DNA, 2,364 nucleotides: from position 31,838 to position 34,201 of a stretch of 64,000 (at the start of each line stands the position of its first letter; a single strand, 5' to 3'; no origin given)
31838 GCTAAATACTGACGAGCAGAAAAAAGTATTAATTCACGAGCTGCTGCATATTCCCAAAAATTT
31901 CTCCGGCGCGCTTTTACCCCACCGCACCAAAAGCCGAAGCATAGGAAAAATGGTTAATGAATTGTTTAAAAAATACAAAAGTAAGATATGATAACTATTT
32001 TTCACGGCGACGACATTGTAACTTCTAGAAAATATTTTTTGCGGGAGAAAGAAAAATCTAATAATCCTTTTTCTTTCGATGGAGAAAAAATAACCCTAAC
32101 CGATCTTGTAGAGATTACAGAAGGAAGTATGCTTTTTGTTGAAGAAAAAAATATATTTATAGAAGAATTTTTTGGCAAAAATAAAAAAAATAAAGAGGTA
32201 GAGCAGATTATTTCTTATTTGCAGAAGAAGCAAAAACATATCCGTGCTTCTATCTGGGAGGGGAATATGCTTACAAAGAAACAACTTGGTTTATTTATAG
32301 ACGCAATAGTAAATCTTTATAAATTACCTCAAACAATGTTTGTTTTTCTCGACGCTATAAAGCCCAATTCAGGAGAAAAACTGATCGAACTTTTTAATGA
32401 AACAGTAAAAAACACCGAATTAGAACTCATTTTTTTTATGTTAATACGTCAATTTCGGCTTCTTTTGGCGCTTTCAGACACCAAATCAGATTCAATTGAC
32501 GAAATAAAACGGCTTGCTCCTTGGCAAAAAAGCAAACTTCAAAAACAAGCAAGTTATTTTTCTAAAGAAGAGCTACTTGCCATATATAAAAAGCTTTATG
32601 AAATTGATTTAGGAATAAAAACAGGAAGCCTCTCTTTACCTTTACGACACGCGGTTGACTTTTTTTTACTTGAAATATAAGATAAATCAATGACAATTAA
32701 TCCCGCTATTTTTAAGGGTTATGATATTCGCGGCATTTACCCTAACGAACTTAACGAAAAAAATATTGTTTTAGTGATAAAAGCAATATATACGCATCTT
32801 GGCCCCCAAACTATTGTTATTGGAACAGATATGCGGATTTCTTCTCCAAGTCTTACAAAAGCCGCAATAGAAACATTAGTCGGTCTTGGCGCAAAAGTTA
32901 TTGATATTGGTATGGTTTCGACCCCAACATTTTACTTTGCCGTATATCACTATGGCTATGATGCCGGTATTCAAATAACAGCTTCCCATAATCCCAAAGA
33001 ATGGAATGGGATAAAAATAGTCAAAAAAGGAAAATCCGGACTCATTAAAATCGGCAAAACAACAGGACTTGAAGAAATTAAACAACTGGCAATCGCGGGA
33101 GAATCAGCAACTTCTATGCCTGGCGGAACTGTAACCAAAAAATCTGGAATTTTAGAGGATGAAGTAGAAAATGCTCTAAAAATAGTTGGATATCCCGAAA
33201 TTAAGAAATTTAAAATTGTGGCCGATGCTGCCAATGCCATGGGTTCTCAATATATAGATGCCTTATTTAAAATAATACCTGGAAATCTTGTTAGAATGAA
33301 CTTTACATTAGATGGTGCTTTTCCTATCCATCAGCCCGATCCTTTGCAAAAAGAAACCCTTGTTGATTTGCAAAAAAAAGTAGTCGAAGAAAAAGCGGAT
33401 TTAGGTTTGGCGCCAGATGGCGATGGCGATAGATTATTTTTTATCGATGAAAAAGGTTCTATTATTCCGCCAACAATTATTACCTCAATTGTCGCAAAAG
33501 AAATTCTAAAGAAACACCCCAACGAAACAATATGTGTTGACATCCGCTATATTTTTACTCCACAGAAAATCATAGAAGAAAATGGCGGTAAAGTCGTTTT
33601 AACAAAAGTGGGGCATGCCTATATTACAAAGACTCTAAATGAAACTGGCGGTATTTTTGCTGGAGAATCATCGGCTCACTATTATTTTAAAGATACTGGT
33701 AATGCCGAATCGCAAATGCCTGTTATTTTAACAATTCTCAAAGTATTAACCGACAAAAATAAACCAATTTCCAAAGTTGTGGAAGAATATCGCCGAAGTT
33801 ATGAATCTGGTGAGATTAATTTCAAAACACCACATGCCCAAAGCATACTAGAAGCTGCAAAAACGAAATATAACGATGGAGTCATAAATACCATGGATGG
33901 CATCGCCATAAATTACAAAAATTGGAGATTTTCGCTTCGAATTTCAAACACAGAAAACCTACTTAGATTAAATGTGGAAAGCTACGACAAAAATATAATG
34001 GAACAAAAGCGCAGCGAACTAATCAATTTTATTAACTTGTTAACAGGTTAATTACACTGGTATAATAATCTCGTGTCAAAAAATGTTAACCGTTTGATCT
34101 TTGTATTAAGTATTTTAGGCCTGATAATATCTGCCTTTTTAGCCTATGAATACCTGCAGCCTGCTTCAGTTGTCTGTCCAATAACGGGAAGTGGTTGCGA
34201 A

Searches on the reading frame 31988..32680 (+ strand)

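Call 83: search_protein_families(library=pfam, proteins=[window:31988-32680:+], max_evalue=0.01)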
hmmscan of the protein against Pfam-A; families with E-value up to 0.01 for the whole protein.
window:31988-32680:+ (230 aa): 2 families
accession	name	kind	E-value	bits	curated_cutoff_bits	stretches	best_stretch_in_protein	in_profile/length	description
PF21694.2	DNA_pol3_delta_C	-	4.8e-12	46.4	27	1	115-216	2-109/121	DNA polymerase III delta subunit, C-terminal domain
PF09562.16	RE_LlaMI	-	0.0012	18.9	25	1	4-98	74-171/266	LlaMI restriction endonuclease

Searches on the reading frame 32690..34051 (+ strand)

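Call 83: search_protein_families(library=pfam, proteins=[window:32690-34051:+], max_evalue=0.01)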
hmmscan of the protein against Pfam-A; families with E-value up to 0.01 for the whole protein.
window:32690-34051:+ (453 aa): 4 families
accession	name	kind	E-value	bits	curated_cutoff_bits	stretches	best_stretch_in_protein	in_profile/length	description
PF02878.22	PGM_PMM_I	-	5.4e-33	114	22.5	1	7-114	3-115/138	Phosphoglucomutase/phosphomannomutase, alpha/beta/alpha domain I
PF02879.22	PGM_PMM_II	-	2.4e-19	70.2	29.3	1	171-256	18-103/103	Phosphoglucomutase/phosphomannomutase, alpha/beta/alpha domain II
PF02880.22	PGM_PMM_III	-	4.8e-16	59.4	20.7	1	264-367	5-112/115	Phosphoglucomutase/phosphomannomutase, alpha/beta/alpha domain III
PF00408.26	PGM_PMM_IV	-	2.1e-06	28.1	23.1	1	376-442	2-63/68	Phosphoglucomutase/phosphomannomutase, C-terminal domain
